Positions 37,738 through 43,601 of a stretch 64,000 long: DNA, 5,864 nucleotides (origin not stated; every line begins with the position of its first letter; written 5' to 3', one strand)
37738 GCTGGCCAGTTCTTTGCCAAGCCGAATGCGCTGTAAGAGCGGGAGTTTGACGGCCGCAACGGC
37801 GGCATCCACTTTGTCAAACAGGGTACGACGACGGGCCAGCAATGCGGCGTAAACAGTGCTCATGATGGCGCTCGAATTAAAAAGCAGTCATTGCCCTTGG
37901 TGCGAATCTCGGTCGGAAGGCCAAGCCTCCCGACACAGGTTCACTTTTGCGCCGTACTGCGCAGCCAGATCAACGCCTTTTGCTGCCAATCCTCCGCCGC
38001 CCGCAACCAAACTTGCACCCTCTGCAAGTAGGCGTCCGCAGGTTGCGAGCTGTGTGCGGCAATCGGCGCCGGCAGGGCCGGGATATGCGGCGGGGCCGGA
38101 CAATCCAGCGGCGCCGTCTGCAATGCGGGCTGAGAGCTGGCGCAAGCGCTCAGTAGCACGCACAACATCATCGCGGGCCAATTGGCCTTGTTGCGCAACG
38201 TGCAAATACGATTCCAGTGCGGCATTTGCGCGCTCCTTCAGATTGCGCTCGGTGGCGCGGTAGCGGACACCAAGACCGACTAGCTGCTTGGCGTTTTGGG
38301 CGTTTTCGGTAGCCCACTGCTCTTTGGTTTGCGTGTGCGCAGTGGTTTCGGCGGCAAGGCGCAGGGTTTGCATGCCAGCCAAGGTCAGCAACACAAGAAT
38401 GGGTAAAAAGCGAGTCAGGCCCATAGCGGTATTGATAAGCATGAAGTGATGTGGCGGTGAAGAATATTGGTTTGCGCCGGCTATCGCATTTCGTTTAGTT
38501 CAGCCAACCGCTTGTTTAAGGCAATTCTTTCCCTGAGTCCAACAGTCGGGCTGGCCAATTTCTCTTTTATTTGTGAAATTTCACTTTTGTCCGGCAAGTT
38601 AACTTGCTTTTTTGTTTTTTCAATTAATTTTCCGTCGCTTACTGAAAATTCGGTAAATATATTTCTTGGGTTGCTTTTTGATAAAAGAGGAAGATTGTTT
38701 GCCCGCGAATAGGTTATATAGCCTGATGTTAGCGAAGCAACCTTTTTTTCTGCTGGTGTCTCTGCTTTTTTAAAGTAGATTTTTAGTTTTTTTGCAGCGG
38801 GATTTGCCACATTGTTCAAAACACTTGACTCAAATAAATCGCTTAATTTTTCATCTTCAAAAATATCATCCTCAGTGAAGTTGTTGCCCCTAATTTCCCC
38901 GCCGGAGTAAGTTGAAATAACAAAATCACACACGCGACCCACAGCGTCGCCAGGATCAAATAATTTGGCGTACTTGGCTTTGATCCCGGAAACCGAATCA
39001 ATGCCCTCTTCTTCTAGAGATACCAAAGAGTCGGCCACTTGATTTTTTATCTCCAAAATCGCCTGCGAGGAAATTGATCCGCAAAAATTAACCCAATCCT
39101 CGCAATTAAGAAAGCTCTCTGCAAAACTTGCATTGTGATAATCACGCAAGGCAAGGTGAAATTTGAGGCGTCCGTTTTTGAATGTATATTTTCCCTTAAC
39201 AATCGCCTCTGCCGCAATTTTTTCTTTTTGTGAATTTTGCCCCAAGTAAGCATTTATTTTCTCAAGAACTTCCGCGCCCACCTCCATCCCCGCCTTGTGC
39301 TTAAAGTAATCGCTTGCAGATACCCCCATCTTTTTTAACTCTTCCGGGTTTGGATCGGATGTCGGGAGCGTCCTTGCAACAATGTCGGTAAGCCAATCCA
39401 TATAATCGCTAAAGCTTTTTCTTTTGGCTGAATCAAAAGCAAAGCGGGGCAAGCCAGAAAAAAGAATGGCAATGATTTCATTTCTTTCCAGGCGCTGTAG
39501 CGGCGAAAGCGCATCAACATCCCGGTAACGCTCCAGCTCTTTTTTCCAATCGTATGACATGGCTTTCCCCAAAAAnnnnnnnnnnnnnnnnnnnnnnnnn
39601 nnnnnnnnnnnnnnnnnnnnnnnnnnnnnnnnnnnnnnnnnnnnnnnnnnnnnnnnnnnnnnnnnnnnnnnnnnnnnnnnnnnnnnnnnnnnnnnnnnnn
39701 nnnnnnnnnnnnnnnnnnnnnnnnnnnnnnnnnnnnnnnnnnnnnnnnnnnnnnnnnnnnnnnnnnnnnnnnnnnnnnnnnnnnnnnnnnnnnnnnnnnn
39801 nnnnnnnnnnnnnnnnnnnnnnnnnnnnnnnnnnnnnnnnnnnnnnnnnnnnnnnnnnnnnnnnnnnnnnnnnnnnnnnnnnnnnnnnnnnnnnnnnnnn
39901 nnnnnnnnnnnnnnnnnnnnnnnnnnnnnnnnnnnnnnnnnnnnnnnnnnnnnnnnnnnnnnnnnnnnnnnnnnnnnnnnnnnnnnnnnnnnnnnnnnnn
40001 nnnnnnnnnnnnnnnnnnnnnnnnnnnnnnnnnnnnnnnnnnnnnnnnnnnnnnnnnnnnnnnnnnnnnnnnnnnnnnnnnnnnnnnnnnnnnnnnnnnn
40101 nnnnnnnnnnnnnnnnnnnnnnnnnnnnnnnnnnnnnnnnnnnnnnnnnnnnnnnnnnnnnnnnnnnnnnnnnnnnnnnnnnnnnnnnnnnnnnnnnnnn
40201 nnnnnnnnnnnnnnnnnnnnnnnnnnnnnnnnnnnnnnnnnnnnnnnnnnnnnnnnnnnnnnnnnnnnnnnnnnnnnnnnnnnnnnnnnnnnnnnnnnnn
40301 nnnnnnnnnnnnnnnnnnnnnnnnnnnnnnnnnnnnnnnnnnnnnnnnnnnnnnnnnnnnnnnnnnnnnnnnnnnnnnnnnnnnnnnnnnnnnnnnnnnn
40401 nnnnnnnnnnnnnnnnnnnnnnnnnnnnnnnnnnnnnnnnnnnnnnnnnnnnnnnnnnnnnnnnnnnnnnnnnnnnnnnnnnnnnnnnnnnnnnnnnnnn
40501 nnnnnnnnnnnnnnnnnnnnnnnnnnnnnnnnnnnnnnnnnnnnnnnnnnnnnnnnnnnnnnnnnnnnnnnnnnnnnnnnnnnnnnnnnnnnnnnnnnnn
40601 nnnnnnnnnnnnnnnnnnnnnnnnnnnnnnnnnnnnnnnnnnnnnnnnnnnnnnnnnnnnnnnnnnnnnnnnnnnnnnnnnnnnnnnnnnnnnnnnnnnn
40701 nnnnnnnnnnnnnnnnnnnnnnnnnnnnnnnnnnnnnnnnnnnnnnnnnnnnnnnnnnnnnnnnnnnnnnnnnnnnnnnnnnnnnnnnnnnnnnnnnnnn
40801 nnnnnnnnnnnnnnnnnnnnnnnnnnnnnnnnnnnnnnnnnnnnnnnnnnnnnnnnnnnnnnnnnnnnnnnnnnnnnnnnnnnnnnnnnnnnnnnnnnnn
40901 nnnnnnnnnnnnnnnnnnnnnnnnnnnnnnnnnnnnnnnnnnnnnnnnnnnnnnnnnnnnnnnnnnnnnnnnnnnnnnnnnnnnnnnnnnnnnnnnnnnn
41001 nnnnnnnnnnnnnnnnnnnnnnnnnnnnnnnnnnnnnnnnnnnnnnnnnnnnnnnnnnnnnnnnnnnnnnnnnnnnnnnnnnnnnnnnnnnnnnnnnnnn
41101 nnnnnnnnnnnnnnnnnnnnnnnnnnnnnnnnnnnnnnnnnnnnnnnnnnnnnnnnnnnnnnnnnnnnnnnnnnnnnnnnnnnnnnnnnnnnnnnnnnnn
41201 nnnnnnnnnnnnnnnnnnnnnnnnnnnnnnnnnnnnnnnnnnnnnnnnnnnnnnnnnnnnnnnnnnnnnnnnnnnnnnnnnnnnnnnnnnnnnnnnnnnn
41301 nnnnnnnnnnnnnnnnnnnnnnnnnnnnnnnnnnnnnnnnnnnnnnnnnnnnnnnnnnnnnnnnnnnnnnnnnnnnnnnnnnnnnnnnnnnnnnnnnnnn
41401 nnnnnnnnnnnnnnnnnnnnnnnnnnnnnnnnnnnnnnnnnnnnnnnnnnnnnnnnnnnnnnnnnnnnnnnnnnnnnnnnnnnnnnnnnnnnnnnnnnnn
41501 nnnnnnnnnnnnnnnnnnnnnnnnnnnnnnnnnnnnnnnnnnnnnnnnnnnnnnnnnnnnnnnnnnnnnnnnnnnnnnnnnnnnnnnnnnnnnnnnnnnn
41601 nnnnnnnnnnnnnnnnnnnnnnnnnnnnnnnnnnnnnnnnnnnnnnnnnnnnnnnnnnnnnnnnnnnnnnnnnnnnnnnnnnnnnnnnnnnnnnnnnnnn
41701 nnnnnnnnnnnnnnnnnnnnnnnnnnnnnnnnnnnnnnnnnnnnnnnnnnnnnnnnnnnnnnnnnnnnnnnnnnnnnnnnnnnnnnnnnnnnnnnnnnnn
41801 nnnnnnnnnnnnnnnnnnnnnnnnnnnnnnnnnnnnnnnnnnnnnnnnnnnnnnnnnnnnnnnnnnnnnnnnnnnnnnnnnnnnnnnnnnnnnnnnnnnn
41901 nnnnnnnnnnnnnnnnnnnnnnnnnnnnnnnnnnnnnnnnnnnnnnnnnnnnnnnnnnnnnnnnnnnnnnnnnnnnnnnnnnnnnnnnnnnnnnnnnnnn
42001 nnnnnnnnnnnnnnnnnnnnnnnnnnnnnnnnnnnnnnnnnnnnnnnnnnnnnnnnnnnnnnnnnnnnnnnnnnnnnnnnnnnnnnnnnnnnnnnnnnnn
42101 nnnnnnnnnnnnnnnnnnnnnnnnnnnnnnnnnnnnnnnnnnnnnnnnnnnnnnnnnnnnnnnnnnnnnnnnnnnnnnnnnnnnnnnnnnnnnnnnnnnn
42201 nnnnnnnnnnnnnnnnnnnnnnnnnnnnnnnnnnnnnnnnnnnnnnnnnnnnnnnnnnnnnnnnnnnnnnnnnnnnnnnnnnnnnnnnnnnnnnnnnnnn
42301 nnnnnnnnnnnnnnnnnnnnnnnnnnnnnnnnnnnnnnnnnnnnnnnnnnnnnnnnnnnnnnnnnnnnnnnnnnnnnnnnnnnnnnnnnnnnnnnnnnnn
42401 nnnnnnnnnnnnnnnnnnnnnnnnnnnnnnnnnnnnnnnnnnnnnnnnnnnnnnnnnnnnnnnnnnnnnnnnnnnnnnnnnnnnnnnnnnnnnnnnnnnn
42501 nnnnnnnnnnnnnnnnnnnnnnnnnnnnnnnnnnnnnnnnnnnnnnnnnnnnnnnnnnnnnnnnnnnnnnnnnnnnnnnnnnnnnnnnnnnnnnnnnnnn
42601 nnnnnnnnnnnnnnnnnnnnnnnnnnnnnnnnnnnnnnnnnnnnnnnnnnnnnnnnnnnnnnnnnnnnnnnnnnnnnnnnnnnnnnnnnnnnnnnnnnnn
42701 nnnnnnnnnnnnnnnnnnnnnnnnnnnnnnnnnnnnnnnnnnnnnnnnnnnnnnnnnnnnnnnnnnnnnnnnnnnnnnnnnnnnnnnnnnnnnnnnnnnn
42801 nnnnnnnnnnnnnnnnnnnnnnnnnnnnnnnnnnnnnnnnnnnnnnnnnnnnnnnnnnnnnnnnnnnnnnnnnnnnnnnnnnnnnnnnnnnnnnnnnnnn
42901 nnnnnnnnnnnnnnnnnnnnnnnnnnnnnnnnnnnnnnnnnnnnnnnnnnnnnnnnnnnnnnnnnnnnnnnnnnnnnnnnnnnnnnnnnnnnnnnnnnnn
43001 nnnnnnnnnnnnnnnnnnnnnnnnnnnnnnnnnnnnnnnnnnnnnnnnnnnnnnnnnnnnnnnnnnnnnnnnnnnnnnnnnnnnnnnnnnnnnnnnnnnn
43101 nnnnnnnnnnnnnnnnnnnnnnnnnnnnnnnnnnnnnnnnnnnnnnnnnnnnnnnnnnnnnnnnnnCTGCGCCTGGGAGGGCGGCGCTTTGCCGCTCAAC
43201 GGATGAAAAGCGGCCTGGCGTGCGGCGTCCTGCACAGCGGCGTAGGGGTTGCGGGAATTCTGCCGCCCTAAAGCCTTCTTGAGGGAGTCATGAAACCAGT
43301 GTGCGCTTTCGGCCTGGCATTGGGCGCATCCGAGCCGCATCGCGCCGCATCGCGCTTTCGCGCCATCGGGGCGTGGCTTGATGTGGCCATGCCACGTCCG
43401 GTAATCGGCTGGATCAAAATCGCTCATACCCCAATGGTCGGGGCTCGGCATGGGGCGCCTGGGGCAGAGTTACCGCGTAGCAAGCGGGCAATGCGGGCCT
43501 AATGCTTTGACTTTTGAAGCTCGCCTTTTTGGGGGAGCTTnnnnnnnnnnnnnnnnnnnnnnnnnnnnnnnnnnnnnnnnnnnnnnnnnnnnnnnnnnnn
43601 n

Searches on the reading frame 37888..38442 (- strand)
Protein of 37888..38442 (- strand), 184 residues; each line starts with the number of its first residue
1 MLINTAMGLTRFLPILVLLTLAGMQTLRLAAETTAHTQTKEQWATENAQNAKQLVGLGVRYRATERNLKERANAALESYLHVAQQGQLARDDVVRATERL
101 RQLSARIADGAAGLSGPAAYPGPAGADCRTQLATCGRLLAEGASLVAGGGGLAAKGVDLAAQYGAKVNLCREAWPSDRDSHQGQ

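Call 6: search_protein_families(library=pfam, proteins=[window:37888-38442:-], max_evalue=0.01)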
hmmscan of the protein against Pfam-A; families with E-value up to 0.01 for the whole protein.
window:37888-38442:- (184 aa): 0 families

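Call 7: search_protein_families(library=phrogs, proteins=[window:37888-38442:-], max_evalue=0.001)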
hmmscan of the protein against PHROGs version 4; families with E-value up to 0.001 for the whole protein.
window:37888-38442:- (184 aa): 0 families

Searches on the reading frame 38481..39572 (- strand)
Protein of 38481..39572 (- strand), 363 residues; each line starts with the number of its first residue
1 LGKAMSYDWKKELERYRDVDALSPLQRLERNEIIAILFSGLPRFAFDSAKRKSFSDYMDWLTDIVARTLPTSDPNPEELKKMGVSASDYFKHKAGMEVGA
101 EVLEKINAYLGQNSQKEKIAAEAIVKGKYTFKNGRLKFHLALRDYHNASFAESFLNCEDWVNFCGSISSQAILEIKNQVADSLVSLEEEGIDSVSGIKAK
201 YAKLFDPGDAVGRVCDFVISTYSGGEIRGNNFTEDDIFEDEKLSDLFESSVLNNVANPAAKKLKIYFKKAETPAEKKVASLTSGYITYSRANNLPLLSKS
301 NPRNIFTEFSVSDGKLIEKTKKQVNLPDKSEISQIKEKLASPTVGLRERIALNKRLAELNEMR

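Call 6: search_protein_families(library=pfam, proteins=[window:38481-39572:-], max_evalue=0.01)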
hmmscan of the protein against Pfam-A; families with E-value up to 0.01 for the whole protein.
window:38481-39572:- (363 aa): 0 families

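Call 7: search_protein_families(library=phrogs, proteins=[window:38481-39572:-], max_evalue=0.001)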
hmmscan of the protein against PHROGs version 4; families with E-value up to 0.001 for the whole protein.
window:38481-39572:- (363 aa): 0 families

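Call 44: search_protein_families(library=padloc, proteins=[window:38481-39572:-], max_evalue=0.01)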
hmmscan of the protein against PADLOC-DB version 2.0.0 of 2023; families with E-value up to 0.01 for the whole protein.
window:38481-39572:- (363 aa): 0 families
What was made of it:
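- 38481..39572 (-): AT-rich orphan of 363 aa (359 aa from the ATG). It is a window-specific insertion of unknown function. No Pfam, PHROG or PADLOC hit (calls 6, 7, 44).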

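Call 54: find_homologous_proteins(query=window:38481-39572:-, max_evalue=0.01)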
Query window:38481-39572:- (363 aa): 1 proteins with E <= 0.01 among 6467 candidates.
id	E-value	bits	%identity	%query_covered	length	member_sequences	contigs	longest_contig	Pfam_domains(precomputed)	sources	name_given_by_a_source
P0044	3.4e-232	788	100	99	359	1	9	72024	-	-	-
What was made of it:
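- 38481..39572 (-): Only itself found among 5.8 billion proteins (call 54).
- Tried and rejected: The orphan has no Pfam, PHROG or PADLOC hit (calls 6, 7, 44) and no homologue other than itself (call 54).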

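Call 93: predict_structure(protein=window:38484-39560:-)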
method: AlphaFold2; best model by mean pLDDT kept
length: 359 residues; sequences in the alignment: 1
mean_pLDDT: 42.1   pTM: 0.22
mean pLDDT of the five models: 42.1, 39.7, 38.8, 38.3, 36.9
residues with pLDDT >= 90: 0; 70-90: 30; 50-70: 45; < 50: 284
segments of 3 or more residues with pLDDT < 50: 1-4, 20-22, 26-54, 59-61, 63-66, 78-175, 186-190, 199-323
pLDDT, mean of each block of 10 residues (from residue 1): 45 55 48 38 33 49 50 51 45 46 41 37 29 26 28 38 41 49 47 48 40 34 27 33 34 32 34 36 32 27 24 26 62 82 81 66
secondary structure, 60 per line:
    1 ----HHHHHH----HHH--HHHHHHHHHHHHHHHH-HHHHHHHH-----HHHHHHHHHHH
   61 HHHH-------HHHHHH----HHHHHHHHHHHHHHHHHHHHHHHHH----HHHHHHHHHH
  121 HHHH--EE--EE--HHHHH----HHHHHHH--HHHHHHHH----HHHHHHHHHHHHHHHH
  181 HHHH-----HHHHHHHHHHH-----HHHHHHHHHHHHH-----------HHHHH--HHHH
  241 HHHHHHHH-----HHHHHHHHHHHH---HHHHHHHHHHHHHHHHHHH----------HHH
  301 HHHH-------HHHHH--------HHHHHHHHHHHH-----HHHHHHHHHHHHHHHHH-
elements in order: H5-10 H20-35 H37-44 H50-64 H72-77 H82-106 H111-124 H135-139 H144-150 H153-160 H165-184 H190-200 H206-218 H230-234 H237-248 H254-265 H269-287 H298-304 H312-316 H325-336 H342-358
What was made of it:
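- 38481..39572 (-): AF2 pLDDT 42 (call 93).
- Tried and rejected: Its single-sequence AF2 model has pLDDT 42 and is unusable, so no fold search was run (call 93).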

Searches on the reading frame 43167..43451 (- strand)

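Call 86: search_protein_families(library=pfam, proteins=[window:43167-43451:-], max_evalue=1)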
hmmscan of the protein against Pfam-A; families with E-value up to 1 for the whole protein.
window:43167-43451:- (95 aa): 1 family
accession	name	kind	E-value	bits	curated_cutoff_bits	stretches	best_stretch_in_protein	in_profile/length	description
PF07643.16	DUF1598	-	0.21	12.3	25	1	24-65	3-44/84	Protein of unknown function (DUF1598)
